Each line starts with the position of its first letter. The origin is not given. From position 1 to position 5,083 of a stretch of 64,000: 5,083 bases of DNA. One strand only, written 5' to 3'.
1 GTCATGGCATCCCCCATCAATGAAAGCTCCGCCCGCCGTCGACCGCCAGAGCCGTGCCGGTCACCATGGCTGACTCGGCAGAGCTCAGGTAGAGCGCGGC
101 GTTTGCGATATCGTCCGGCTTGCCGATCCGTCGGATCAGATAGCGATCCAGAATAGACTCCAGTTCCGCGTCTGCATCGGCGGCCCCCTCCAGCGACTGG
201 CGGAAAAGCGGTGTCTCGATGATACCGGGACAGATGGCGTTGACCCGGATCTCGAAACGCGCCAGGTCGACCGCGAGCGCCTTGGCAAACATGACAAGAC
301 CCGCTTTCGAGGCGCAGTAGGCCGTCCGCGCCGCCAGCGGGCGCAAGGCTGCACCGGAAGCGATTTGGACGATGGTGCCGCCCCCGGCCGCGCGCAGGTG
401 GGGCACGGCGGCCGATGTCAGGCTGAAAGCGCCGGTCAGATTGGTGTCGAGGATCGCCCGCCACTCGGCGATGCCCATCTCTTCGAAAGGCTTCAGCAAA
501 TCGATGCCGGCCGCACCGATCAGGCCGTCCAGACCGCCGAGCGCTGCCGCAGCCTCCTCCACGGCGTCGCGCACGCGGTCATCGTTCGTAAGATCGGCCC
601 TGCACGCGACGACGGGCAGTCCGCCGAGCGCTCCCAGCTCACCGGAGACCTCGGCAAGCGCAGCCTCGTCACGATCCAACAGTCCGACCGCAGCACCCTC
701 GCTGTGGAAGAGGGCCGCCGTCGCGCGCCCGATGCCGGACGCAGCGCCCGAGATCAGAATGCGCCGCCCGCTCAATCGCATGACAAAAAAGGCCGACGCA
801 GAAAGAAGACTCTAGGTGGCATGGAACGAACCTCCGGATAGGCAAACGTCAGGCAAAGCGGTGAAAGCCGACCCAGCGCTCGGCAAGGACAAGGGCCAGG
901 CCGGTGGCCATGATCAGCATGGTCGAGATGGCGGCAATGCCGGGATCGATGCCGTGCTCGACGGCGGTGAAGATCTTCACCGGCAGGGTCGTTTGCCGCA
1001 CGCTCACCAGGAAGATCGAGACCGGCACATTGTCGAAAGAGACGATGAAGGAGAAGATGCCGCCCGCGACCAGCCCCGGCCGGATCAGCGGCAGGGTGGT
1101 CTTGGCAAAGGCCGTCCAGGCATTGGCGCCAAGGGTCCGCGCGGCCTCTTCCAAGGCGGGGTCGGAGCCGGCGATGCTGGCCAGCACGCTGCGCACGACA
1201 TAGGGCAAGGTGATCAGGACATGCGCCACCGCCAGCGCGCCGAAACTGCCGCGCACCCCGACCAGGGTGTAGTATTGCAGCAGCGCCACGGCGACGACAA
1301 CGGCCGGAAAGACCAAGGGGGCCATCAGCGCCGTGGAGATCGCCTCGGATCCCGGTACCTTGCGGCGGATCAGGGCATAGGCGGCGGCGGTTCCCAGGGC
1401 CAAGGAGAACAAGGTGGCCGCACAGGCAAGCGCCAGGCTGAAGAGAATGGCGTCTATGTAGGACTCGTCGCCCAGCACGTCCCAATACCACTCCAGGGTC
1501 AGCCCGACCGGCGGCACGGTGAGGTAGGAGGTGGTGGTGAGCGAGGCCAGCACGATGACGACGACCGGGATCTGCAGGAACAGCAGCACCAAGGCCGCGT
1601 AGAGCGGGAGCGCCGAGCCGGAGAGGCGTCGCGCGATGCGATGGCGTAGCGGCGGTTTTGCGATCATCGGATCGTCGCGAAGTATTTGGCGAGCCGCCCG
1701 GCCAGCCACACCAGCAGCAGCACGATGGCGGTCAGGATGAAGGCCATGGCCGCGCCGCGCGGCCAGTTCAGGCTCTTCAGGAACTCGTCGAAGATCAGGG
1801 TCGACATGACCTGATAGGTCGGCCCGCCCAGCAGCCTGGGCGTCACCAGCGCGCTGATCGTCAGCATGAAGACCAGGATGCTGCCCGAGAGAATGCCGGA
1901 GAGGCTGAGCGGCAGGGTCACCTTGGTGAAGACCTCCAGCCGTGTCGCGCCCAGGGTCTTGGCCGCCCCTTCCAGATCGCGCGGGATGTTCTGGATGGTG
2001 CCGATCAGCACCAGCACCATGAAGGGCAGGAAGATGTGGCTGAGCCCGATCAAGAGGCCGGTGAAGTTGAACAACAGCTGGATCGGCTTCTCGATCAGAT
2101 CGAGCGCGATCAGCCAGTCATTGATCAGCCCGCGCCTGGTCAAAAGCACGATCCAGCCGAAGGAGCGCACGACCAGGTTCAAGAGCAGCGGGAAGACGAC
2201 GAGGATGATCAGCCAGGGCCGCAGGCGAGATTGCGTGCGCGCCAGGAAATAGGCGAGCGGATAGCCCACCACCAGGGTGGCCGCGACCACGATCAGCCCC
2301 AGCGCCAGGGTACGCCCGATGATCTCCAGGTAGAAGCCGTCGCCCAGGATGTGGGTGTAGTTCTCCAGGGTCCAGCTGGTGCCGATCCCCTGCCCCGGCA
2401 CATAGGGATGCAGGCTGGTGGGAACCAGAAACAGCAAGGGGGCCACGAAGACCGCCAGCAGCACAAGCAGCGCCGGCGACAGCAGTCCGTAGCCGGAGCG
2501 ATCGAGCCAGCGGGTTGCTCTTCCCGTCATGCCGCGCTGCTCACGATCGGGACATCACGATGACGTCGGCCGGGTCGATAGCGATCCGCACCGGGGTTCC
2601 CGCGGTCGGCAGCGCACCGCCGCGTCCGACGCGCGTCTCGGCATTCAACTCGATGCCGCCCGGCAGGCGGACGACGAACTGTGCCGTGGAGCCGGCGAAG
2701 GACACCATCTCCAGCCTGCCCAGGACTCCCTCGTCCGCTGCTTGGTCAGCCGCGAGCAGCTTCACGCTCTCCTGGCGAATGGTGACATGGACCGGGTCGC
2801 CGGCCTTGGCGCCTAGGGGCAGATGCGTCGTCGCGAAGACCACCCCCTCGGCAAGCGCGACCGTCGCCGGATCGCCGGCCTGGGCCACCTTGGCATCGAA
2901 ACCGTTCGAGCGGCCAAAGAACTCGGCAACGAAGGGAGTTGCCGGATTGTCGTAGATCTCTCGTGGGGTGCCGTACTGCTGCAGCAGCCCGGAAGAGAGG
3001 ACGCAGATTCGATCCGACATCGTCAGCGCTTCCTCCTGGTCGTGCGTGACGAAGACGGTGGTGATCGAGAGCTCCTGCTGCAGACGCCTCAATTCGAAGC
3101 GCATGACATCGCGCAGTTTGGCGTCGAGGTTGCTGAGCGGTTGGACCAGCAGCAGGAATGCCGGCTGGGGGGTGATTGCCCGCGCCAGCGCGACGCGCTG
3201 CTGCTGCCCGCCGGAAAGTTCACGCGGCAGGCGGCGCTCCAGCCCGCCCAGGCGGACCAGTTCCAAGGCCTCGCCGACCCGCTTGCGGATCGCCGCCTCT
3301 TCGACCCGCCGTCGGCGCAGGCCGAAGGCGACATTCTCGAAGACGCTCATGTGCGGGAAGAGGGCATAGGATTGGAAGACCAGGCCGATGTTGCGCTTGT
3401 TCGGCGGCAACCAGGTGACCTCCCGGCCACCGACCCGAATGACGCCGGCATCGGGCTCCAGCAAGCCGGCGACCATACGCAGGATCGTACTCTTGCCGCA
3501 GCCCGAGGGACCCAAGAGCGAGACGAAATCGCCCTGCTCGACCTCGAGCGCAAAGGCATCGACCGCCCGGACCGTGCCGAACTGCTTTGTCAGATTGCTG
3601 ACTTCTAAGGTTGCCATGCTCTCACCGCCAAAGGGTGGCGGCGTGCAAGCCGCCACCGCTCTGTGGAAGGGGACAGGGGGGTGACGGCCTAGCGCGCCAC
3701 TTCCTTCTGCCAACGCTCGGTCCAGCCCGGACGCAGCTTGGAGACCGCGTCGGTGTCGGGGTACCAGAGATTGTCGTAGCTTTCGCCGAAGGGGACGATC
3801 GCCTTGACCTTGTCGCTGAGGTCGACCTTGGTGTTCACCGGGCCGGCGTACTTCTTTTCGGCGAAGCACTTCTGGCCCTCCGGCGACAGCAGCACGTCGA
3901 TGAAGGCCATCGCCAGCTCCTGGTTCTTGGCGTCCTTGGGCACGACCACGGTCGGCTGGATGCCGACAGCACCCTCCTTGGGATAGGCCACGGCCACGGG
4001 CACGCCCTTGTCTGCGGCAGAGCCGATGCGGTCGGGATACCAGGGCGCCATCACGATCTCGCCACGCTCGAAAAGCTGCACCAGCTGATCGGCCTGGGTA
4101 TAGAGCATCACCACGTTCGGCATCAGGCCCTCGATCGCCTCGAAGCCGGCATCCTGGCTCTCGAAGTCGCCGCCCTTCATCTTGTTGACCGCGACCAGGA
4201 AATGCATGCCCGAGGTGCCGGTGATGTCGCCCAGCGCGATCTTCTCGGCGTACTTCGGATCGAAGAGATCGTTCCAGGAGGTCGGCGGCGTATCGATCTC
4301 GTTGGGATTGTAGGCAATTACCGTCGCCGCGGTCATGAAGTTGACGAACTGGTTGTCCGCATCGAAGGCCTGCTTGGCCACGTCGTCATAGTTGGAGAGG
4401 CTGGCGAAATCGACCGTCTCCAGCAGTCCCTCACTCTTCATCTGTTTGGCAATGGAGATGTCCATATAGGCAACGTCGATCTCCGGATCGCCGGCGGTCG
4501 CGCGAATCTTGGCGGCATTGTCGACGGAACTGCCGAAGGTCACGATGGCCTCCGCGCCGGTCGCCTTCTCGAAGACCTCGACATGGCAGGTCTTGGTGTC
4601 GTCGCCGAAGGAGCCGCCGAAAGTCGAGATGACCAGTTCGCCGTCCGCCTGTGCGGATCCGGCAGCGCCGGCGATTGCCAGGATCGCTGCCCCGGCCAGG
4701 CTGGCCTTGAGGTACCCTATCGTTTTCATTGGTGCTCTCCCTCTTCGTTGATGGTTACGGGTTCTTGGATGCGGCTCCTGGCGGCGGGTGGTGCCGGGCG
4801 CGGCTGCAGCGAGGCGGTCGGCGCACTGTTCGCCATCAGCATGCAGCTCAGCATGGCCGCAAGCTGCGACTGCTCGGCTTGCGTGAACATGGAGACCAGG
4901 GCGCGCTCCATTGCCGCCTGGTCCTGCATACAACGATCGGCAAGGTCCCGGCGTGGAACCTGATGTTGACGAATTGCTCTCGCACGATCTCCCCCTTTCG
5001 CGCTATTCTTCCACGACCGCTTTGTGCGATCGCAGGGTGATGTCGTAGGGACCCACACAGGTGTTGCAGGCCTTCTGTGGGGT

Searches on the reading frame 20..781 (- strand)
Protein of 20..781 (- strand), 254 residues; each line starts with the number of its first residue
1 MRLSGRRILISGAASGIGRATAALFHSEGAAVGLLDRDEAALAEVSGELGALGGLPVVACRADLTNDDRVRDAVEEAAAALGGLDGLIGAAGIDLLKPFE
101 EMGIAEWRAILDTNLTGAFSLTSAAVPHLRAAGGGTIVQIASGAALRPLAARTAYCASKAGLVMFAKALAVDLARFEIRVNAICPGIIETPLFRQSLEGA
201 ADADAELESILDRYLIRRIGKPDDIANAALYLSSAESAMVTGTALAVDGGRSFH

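Call 26: search_protein_families(library=pfam, proteins=[window:20-781:-])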
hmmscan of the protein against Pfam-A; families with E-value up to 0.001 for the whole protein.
window:20-781:- (254 aa): 4 families
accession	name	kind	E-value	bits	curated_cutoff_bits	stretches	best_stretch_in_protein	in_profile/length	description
PF13561.12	adh_short_C2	-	8.2e-58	196.2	27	1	12-250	1-234/236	Enoyl-(Acyl carrier protein) reductase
PF00106.31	adh_short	-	3.9e-54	183.6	26.6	1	8-196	3-190/195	short chain dehydrogenase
PF08659.16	KR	-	1.9e-11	44.6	22.6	1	8-166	3-160/180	KR domain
PF23441.1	SDR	-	1.7e-10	41.2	27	1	112-250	120-254/258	SDR-like rossmann domain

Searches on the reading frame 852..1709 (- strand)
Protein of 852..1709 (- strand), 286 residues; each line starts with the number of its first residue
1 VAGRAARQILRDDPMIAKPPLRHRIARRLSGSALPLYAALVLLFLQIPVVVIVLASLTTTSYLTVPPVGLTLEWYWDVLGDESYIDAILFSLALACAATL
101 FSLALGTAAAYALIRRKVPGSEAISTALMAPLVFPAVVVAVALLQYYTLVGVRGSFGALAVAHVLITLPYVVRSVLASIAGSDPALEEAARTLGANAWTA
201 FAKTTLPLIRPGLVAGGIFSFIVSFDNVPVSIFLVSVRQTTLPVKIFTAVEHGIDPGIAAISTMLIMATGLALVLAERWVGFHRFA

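Call 26: search_protein_families(library=pfam, proteins=[window:852-1709:-])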
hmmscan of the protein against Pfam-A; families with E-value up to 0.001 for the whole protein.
window:852-1709:- (286 aa): 1 family
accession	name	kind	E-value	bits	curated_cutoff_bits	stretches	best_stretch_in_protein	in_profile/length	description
PF00528.27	BPD_transp_1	-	5.6e-08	33.2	26.4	1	103-274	2-169/184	Binding-protein-dependent transport system inner membrane component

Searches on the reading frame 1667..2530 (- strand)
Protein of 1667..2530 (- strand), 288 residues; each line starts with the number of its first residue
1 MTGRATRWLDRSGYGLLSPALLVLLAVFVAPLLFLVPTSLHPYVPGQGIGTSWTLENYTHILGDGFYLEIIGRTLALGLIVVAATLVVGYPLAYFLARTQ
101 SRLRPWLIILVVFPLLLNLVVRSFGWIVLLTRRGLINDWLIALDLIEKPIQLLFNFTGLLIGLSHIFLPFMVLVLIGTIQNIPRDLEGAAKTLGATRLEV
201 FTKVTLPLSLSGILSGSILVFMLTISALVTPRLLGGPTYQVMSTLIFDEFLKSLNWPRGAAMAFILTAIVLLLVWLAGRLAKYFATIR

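Call 26: search_protein_families(library=pfam, proteins=[window:1667-2530:-])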
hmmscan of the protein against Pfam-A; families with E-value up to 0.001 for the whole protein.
window:1667-2530:- (288 aa): 1 family
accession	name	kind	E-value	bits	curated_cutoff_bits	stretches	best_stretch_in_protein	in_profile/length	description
PF00528.27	BPD_transp_1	-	2.1e-13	50.8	26.4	1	88-281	4-179/184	Binding-protein-dependent transport system inner membrane component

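Call 67: find_encoding_contigs(protein=window:1667-2530:-, flank=10000, max_places=2)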
Protein window:1667-2530:- (288 aa): 1 contig read that carries it; 1 place shown.
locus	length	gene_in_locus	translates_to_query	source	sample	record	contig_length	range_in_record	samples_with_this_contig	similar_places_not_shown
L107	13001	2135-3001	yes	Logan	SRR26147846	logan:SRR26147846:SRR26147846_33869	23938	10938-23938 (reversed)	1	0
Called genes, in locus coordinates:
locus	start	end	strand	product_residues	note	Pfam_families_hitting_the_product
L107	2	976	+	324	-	?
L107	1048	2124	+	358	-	PF00005:ABC_tran, PF13304:AAA_21 (faint), PF08402:TOBE_2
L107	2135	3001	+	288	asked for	PF00528:BPD_transp_1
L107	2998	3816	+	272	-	PF00528:BPD_transp_1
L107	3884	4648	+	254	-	PF00106:adh_short, PF08659:KR, PF23441:SDR, PF13561:adh_short_C2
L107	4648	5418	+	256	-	PF00106:adh_short, PF08659:KR, PF13561:adh_short_C2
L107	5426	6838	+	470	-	PF01425:Amidase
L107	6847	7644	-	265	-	PF00072:Response_reg, PF00196:GerE, PF08281:Sigma70_r4_2 (weak)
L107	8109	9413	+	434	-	PF13433:Peripla_BP_5, PF13458:Peripla_BP_6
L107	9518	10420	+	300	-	PF02653:BPD_transp_2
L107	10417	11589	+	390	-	PF02653:BPD_transp_2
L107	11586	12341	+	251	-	PF00005:ABC_tran, PF12399:BCA_ABC_TP_C (weak)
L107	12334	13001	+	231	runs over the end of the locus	PF00005:ABC_tran, PF13304:AAA_21 (weak)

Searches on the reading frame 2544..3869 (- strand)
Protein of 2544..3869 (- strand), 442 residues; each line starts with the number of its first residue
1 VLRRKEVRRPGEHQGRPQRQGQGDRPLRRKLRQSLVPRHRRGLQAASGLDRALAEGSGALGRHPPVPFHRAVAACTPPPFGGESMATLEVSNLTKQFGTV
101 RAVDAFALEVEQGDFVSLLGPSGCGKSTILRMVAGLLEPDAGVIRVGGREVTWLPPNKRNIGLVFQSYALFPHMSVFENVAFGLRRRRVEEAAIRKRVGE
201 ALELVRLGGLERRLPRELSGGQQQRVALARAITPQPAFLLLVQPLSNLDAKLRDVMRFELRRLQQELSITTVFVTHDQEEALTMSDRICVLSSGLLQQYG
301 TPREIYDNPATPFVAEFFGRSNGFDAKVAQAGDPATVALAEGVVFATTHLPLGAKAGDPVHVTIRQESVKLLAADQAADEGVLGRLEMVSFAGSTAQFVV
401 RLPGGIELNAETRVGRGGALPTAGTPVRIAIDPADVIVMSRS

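Call 26: search_protein_families(library=pfam, proteins=[window:2544-3869:-])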
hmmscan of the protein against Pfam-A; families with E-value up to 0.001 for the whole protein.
window:2544-3869:- (442 aa): 2 families
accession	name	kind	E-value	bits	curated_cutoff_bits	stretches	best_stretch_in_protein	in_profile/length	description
PF00005.33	ABC_tran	-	7.6e-30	104.7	25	1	106-241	4-132/137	ABC transporter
PF08402.16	TOBE_2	-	3.4e-09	37.1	21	1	362-439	1-76/76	TOBE domain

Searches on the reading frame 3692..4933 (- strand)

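Call 26: search_protein_families(library=pfam, proteins=[window:3692-4933:-])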
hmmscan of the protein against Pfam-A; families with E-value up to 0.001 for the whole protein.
window:3692-4933:- (414 aa): 4 families
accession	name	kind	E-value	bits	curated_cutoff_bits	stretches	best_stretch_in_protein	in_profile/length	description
PF13416.11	SBP_bac_8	-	1.3e-31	110.9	27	1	119-378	4-273/279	Bacterial extracellular solute-binding protein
PF13343.11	SBP_bac_6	-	7.9e-29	101.3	24.6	1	152-373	4-225/245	Bacterial extracellular solute-binding protein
PF01547.30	SBP_bac_1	-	2.2e-23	84.2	26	1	121-355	17-307/307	Bacterial extracellular solute-binding protein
PF13531.11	SBP_bac_11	-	2e-21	77.3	25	1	119-359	18-223/227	Bacterial extracellular solute-binding protein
